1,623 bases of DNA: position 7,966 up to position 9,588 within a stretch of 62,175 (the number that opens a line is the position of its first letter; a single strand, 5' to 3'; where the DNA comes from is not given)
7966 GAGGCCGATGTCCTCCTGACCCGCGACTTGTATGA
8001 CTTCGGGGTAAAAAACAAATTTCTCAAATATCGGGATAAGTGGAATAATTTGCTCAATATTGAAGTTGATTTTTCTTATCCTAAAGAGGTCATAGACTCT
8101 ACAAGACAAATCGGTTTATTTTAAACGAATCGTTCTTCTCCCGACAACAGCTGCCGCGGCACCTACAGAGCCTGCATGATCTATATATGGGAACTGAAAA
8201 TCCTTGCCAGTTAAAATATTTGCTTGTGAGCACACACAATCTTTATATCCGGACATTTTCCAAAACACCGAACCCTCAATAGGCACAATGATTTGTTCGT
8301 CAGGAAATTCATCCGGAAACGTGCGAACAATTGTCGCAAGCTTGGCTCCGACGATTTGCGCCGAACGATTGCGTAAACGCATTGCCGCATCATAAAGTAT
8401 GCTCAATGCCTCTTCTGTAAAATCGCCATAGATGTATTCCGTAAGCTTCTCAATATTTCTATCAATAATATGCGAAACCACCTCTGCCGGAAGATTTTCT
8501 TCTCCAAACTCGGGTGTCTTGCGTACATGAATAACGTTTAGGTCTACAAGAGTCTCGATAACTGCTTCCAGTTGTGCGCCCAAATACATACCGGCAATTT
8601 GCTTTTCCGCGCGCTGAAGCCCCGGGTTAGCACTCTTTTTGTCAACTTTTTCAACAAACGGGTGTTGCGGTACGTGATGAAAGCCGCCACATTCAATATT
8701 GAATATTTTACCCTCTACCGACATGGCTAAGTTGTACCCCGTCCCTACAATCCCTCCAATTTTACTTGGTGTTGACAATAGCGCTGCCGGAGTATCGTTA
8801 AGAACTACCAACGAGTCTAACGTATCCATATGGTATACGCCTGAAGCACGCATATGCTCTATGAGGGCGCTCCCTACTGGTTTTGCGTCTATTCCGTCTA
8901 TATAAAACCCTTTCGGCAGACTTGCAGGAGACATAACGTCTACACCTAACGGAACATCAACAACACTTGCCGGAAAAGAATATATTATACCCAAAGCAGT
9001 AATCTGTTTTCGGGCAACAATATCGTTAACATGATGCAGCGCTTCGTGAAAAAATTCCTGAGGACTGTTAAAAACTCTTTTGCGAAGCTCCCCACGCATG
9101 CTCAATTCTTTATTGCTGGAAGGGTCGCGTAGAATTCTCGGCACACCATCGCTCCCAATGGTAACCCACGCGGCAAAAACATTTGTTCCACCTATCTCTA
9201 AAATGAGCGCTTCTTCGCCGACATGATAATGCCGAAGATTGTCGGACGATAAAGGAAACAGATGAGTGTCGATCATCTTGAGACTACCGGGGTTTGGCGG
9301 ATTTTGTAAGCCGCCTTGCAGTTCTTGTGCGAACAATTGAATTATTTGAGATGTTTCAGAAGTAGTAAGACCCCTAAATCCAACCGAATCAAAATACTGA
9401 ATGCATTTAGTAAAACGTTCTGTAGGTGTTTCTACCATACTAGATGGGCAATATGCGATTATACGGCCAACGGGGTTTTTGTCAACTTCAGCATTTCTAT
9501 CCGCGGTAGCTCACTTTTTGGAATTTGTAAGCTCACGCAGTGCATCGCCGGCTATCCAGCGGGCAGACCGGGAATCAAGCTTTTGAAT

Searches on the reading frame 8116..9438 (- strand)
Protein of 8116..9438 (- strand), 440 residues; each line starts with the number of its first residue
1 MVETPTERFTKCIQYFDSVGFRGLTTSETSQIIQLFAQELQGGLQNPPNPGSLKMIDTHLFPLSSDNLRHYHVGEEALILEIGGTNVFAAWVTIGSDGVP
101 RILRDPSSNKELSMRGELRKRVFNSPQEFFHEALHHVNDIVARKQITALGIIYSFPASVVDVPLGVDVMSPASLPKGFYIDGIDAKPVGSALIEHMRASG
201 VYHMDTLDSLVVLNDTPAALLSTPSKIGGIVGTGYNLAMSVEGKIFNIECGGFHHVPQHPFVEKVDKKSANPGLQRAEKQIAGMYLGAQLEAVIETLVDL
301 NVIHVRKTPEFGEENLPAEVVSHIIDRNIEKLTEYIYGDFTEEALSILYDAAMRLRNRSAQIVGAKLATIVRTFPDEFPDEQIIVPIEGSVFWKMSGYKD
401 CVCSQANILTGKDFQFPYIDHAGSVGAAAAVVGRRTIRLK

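Call 80: search_protein_families(library=pfam, proteins=[window:8116-9438:-], max_evalue=0.001)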
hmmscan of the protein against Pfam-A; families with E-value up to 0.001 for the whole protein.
window:8116-9438:- (440 aa): 2 families
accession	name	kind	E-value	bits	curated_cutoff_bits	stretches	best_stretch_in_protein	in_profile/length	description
PF03727.22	Hexokinase_2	-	1.4e-21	77.5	24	1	227-431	2-240/242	Hexokinase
PF00349.27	Hexokinase_1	-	2.2e-10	41.1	24.3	1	25-222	12-198/201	Hexokinase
